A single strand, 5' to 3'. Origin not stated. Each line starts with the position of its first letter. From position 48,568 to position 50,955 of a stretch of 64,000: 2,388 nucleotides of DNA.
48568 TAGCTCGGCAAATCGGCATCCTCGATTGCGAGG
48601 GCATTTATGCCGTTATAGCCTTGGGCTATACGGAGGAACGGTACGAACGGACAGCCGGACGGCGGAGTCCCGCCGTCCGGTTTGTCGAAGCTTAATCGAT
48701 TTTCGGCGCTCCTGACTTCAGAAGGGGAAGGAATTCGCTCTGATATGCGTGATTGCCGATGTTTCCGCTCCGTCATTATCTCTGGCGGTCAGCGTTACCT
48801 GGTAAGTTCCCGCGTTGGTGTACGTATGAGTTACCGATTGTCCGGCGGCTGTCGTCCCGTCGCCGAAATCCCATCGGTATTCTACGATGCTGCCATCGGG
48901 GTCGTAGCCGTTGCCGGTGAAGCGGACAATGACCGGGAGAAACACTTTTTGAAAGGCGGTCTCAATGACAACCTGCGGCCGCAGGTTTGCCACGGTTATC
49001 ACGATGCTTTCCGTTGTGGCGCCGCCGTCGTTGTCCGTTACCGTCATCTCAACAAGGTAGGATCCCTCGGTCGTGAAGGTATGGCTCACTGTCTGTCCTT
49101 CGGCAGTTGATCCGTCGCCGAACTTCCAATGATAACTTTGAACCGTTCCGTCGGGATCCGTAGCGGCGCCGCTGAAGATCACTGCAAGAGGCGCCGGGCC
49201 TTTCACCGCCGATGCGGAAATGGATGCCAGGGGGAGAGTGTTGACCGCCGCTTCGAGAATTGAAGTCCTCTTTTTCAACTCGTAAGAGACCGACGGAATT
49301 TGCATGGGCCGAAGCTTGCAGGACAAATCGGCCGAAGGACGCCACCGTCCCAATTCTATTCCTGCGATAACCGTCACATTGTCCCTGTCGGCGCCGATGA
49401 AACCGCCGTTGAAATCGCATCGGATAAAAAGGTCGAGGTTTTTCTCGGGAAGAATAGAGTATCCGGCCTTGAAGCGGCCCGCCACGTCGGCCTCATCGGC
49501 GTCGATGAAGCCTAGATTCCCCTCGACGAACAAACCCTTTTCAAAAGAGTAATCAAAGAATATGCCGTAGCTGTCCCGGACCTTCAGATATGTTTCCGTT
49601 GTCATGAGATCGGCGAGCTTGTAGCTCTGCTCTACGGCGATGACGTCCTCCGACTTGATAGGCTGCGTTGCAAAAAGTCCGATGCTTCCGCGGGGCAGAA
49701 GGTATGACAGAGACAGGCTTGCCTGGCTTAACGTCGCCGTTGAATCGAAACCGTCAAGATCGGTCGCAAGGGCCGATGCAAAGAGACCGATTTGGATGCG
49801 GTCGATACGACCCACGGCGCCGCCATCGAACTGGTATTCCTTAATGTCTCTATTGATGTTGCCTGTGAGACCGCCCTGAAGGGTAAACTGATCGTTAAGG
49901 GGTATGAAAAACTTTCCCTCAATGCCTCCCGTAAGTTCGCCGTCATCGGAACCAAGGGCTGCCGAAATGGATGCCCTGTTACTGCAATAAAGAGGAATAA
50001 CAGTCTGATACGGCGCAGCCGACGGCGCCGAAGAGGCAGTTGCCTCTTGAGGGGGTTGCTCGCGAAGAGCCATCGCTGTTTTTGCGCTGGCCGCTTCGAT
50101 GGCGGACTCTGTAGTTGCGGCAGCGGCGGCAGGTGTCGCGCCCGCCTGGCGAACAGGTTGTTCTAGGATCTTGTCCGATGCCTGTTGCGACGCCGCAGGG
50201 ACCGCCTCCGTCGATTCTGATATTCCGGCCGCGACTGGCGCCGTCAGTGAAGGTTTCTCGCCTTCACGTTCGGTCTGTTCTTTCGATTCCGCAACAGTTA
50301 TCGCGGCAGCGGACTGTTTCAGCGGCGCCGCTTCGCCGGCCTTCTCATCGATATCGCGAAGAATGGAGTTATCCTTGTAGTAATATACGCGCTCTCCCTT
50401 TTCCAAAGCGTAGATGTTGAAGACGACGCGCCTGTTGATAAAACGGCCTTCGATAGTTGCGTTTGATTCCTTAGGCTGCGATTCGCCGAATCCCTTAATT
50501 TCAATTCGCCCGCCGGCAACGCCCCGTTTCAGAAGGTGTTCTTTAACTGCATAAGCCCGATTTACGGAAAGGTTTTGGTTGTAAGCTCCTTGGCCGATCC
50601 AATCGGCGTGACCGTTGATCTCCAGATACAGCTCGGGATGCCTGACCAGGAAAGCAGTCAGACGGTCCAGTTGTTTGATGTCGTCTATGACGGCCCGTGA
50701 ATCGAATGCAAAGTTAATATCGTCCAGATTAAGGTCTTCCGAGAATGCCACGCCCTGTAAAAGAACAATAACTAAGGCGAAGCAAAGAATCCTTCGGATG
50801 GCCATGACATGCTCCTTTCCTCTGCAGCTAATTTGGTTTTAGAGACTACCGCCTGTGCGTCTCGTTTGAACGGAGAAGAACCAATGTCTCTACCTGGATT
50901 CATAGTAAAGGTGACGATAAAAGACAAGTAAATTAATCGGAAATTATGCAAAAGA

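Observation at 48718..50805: OmpA-domain / beta-barrel / 2xPKD protein with inverse-autotransporter-like domain order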

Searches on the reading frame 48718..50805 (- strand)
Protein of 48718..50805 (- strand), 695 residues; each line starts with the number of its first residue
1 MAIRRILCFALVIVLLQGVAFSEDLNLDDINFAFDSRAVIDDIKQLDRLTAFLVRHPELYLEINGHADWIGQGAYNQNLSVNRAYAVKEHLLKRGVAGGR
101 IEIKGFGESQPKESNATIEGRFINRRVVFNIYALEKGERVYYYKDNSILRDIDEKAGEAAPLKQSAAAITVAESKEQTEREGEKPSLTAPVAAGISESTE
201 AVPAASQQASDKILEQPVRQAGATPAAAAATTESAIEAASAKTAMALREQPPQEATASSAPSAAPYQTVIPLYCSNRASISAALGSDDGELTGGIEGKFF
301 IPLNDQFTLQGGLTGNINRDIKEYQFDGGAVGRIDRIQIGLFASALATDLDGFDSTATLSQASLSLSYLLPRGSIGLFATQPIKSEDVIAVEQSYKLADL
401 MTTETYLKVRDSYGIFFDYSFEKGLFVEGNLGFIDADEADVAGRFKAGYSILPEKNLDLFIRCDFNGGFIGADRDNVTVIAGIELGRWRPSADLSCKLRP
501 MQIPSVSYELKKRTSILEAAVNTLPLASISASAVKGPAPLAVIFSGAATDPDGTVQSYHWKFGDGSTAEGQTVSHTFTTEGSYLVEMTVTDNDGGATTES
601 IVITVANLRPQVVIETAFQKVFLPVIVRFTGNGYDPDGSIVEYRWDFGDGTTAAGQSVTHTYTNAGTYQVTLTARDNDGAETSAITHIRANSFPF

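Call 3: search_protein_families(library=pfam, proteins=[window:48718-50805:-], max_evalue=1)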
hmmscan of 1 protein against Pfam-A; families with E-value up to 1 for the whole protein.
window:48718-50805:- (695 aa): 15 families
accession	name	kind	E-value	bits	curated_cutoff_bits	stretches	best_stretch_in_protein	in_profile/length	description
PF18911.6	PKD_4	-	1.2e-42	144.3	27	2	619-684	12-78/85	PKD domain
PF00801.26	PKD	-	3.3e-34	117.2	23.5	2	627-686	17-77/80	PKD domain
PF00691.25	OmpA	-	4.7e-15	56.2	27.2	1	41-125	12-98/98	OmpA family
PF22352.2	K319L-like_PKD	-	8.2e-14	51.8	27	2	542-605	14-84/84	K319L-like, PKD domain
PF18981.6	InlK_D3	-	0.00067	20.1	25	1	663-684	47-68/75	Internalin K domain (D3/D4)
PF07495.19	Y_Y_Y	-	0.00092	19.5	26.6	1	655-685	27-57/65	Y_Y_Y domain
PF17963.7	Big_9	-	0.0019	19.5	23.6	2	628-685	22-85/89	Bacterial Ig domain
PF16435.11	DUF5032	-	0.0041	16.9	25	1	508-598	157-246/259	Domain of unknown function (DUF5032)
PF13648.12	Lipocalin_4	-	0.0071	17.7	22.4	0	554-604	34-83/89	Lipocalin-like domain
PF05345.18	He_PIG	-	0.014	16.2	24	1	659-686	64-91/96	Putative Ig domain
PF21027.3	Sde0182_C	-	0.025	15.6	27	0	548-607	9-67/83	Cellulose-binding protein Sde0182, C-terminal domain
PF08329.16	ChitinaseA_N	-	0.066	13.3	21.2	0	650-688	67-105/133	Chitinase A, N-terminal domain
PF04234.18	CopC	-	0.07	14.6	23.3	0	549-605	38-92/92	CopC domain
PF16403.11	Bact_surface_Ig-like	-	0.17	12.4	27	0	661-684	42-65/71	Bacterial surface protein, Ig-like domain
PF15418.12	DUF4625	-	0.27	12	27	0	579-605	104-130/131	Domain of unknown function (DUF4625)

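Call 4: search_protein_families(library=ncbifam, proteins=[window:48718-50805:-], max_evalue=1)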
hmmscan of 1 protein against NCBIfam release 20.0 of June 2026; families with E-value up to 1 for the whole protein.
window:48718-50805:- (695 aa): 41 families (the best 25 are shown)
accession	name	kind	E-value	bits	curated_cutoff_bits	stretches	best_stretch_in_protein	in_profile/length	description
NF053611.1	YiaD_Gzip_OmpA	equivalog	2.8e-26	92.5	175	1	28-130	102-205/206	YiaD family glycine zipper/OmpA-like lipoprotein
NF053612.1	anchor_PA1041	equivalog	5.9e-21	75.5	250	1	26-131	126-235/236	PA1041 family peptidoglycan-binding anchor lipoprotein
TIGR03789.1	pdsO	hypoth_equivalog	6e-20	72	152.2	1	31-130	142-242/243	sortase-associated OmpA-like protein PdsO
NF053585.1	OMP_LP_YfiB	equivalog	2.3e-17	63.4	128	1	29-129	57-158/163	outer membrane lipoprotein YfiB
NF045787.1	OmpABordt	equivalog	9.4e-17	61.3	200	1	64-131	122-189/194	outer membrane protein OmpA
NF053613.1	OMP_toxin_LptF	equivalog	3.4e-16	59.7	400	1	41-131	155-245/256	lipotoxin F family OmpA-related lipoprotein LptF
NF052230.1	T9SS_PorE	exception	1.1e-15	56.9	600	1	25-118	512-606/648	PorE family type IX secretion system protein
NF053607.1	CHU_0125_OmpA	equivalog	1.9e-15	56.5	620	1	13-131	516-636/639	CHU_0125 family OmpA-like outer membrane integrity protein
TIGR02802.1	Pal_lipo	equivalog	3.6e-15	55.9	125.35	1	30-130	2-103/104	peptidoglycan-associated lipoprotein Pal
NF033763.1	exchanger_TraB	exception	4.2e-15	54.7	700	1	27-137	391-503/522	outer membrane exchange protein TraB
TIGR00864.1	PCC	subfamily_domain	6.7e-12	42.7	1861.4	1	558-680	1340-1465/2700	polycystin cation channel protein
TIGR03350.1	type_VI_ompA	equivalog_domain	1.5e-11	44.4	139.8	1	74-129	80-135/137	type VI secretion system protein TssL, long form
NF045788.1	Omp38Acinit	equivalog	2.1e-11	43.5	500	1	21-131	233-346/354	outer membrane protein Omp38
NF007804.1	PRK10510.1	equivalog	2.4e-11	43.4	307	1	53-129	138-214/219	OmpA family lipoprotein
NF006541.1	PRK09038.1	equivalog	9.5e-11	41.8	283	1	45-132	159-249/253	flagellar motor protein MotD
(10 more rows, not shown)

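Call 5: search_solved_structures(query=window:48718-50805:-, max_evalue=1)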
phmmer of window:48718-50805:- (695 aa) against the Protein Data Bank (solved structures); distinct sequences matched with E-value up to 1: 95 (the best 60 are shown).
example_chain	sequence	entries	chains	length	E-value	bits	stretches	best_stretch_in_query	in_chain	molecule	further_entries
9lrk_A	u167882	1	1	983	4.1e-24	88.4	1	521-683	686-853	Collagenase ColH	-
9lqj_A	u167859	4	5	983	4.1e-24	88.4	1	521-683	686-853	Collagenase ColH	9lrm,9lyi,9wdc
5u1h_A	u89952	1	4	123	7.5e-19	71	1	29-133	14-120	Outer membrane porin F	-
5wtp_A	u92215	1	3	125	5.5e-14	54.9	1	42-131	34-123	OmpA family protein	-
5wtl_A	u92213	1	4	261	3.6e-13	52.2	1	43-131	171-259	OmpA family protein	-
6top_B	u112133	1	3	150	5.5e-13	51.6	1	26-121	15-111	OmpA family protein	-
6top_A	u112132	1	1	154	5.9e-13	51.5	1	26-121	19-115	OmpA family protein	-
9v99_A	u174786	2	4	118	1.6e-12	50.1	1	31-128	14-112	Outer membrane beta-barrel domain-containing protein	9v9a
4aqo_A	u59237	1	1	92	3e-12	49.2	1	627-683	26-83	COLLAGENASE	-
4jrw_A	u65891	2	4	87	3.6e-12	49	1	627-683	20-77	Collagenase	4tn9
2y72_A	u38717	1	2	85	4.8e-12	48.5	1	627-683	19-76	COLLAGENASE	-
9v9b_A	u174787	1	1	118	7.7e-12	47.9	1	31-128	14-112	Outer membrane beta-barrel domain-containing protein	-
4jgu_A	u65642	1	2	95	3.2e-11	45.8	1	627-683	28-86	ColH protein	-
2lca_A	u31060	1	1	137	3.4e-11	45.7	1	31-129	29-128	Uncharacterized protein Rv0899/MT0922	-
2kgw_A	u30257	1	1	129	3.5e-11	45.7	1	31-128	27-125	Outer membrane protein A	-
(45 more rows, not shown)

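Call 17: predict_structure(protein=window:48718-50805:-)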
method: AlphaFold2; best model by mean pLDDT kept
length: 695 residues; sequences in the alignment: 1
mean_pLDDT: 34.3   pTM: 0.23
mean pLDDT of the five models: 34.3, 28.9, 27.8, 27.1, 26.0
residues with pLDDT >= 90: 0; 70-90: 0; 50-70: 42; < 50: 653
segments of 3 or more residues with pLDDT < 50: 1-7, 18-41, 62-79, 100-695
pLDDT, mean of each block of 10 residues (from residue 1): 45 51 42 45 55 57 44 40 57 58 39 40 40 36 30 30 24 26 27 27 37 31 29 34 29 29 26 26 29 29 25 24 30 29 28 27 28 29 29 27 30 28 32 29 29 32 31 31 30 32 27 26 28 29 32 35 37 38 39 41 31 30 34 37 41 42 42 45 42 34
secondary structure, 60 per line:
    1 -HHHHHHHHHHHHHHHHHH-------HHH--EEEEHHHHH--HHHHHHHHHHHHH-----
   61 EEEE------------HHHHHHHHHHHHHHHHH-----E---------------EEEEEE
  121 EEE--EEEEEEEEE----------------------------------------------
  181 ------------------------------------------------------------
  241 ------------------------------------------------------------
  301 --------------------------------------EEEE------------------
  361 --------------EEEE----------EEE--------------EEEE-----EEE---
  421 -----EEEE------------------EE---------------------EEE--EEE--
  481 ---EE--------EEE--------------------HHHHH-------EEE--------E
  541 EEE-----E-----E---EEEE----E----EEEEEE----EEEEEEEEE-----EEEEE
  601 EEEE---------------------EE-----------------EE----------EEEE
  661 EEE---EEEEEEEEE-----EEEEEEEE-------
elements in order (helices of 4 or more, strands of 3 or more residues): H2-19 E32-35 H36-40 H43-55 E61-64 H77-93 E115-123 E126-134 E339-342 E375-378 E389-391 E406-409 E415-417 E426-429 E471-473 E476-478 E494-496 H517-521 E529-531 E540-543 E559-562 E572-577 E582-590 E596-604 E657-663 E667-675 E681-688

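Call 30: find_related_loci(query=A4, collection=genome_contigs, flank=8000)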
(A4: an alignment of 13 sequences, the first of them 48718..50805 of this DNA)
Query A4 (695 aa) in genome_contigs; peptide patterns used: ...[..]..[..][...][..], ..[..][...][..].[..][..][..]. (x = any residue, [..] = any of these).
145 stretches matched a pattern; 17 encode a relative of the query (tblastn E <= 1e-3); 17 distinct loci.
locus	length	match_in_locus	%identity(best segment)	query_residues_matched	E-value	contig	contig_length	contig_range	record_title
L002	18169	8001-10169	37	1-693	4e-140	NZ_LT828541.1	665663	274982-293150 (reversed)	Desulfamplus magnetovallimortis isolate PRJEB14757, whole genome shotgun sequence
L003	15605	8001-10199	37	4-694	6e-135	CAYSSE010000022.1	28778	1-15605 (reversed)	MAG TPA_asm: uncultured Desulfocicer sp. isolate binchicken_co47_124 genome assembly, contig: NODE_1031_length_28778_cov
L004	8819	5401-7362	35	3-690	8e-134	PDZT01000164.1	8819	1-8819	MAG: Deltaproteobacteria bacterium YD0425bin50 scaffold1471, whole genome shotgun sequence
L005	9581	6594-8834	34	17-685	2e-118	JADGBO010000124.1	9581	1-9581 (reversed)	MAG: Desulfamplus sp. isolate nTSbin20 nTS_bin20_NODE_124_length_9581_cov_8.659721, whole genome shotgun sequence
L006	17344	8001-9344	33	1-513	6e-82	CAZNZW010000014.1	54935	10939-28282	MAG TPA_asm: uncultured Desulfobacterales bacterium isolate binchicken_co67_137 genome assembly, contig: NODE_479_length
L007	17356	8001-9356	34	1-513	2e-80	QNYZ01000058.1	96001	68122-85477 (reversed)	MAG: Deltaproteobacteria bacterium isolate MAG 48 Ga0226836_10000005, whole genome shotgun sequence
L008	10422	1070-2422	32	1-513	2e-77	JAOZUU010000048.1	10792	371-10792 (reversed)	MAG: Desulfobacterales bacterium isolate GMC8.metabat2.195_sub GMC8_5874_length_10792_cov_10.393220, whole genome shotgu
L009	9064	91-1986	43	10-695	2e-172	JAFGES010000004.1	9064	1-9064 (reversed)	MAG: Desulfobacterales bacterium isolate Zod_Metabat.1250 k87_350079, whole genome shotgun sequence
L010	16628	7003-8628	36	26-684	3e-103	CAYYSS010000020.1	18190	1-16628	MAG TPA_asm: uncultured Nitrospirota bacterium isolate binchicken_co172_104 genome assembly, contig: NODE_2486_length_18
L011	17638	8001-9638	27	3-603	7e-45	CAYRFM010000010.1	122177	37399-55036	MAG TPA_asm: uncultured Holophagae bacterium isolate SRP090828_co2_159 genome assembly, contig: NODE_47_length_122177_co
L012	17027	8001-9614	26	5-594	4e-39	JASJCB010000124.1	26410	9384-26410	MAG: Acidobacteriota bacterium isolate MO_135.B14 MO_135.c_318, whole genome shotgun sequence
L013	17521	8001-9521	44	1-693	1e-85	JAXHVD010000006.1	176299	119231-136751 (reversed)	MAG: Thermodesulfobacteriota bacterium isolate MAG68_tar_biofilm MAG68_6, whole genome shotgun sequence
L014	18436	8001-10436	30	5-680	1e-31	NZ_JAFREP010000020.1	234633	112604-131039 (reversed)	Acanthopleuribacter pedis strain KCTC 12899 Scaffold18_1, whole genome shotgun sequence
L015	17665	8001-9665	28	5-605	4e-27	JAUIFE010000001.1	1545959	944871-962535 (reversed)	MAG: Holophagae bacterium isolate 8_bin.70 NODE_4_length_1545959_cov_49.303876, whole genome shotgun sequence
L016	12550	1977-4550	26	26-609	5e-22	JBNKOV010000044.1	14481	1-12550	MAG: Holophagae bacterium isolate G1G2.bin.25.strict NODE_44_length_14481_cov_1.823938, whole genome shotgun sequence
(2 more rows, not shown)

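Call 59: search_protein_families(library=pfam, proteins=[L007:9432-10469:+, L007:10469-11254:+, L007:11256-12083:+, L007:12138-13277:+, L007:7389-7805:-, L007:6228-7109:-, L007:5159-6199:+, L007:8001-9383:+], max_evalue=0.001)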
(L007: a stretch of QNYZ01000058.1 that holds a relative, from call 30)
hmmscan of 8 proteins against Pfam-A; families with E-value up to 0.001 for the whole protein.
L007:9432-10469:+ (345 aa): 1 family
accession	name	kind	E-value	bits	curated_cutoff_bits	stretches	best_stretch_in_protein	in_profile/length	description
PF01297.22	ZnuA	-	2.9e-61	207.7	29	1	70-341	1-261/263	Zinc-uptake complex component A periplasmic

L007:10469-11254:+ (261 aa): 3 families
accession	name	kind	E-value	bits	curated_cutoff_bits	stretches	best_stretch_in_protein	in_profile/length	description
PF00005.33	ABC_tran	-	3.8e-31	109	25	1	23-169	1-137/137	ABC transporter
PF13304.12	AAA_21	-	2.3e-11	44.8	27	1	121-202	221-303/304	AAA domain, putative AbiEii toxin, Type IV TA system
PF02463.25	SMC_N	-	3.7e-06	27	40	0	140-208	136-208/220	RecF/RecN/SMC N terminal domain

L007:11256-12083:+ (275 aa): 2 families
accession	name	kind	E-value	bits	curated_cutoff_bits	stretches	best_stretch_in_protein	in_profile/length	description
PF00950.22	ABC-3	-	4.3e-72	243.2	20.1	1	6-261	1-256/258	ABC 3 transport family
PF01032.23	FecCD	-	2.9e-05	23.7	26.5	1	45-262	81-310/311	FecCD transport family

L007:12138-13277:+ (379 aa): 1 family
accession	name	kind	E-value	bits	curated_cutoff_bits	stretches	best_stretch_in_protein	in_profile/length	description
PF09982.15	LpxR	-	5e-103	344.9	26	1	43-378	4-322/323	Outer membrane protein LpxR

L007:7389-7805:- (138 aa): 0 families

L007:6228-7109:- (293 aa): 1 family
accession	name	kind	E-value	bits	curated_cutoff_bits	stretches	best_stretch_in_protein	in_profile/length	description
PF05096.18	Glu_cyclase_2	-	6.2e-88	294.9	22.3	1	59-288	15-248/249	Glutamine cyclotransferase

L007:5159-6199:+ (346 aa): 2 families
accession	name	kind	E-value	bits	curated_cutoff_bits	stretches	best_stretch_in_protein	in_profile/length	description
PF00702.32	Hydrolase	-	4.4e-11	44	26.4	1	11-299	3-189/191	haloacid dehalogenase-like hydrolase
PF13419.12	HAD_2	-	6.5e-10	39.9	23.8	1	208-306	93-177/178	Haloacid dehalogenase-like hydrolase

L007:8001-9383:+ (460 aa): 1 family
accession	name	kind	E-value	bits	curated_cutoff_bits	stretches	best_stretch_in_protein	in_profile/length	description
PF00691.25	OmpA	-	3.5e-15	56.6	27.2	1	47-125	18-98/98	OmpA family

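Call 69: find_encoding_contigs(protein=window:48718-50805:-, flank=3000, max_places=4)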
Protein window:48718-50805:- (695 aa): no gene with exactly this product is on record in the collection.
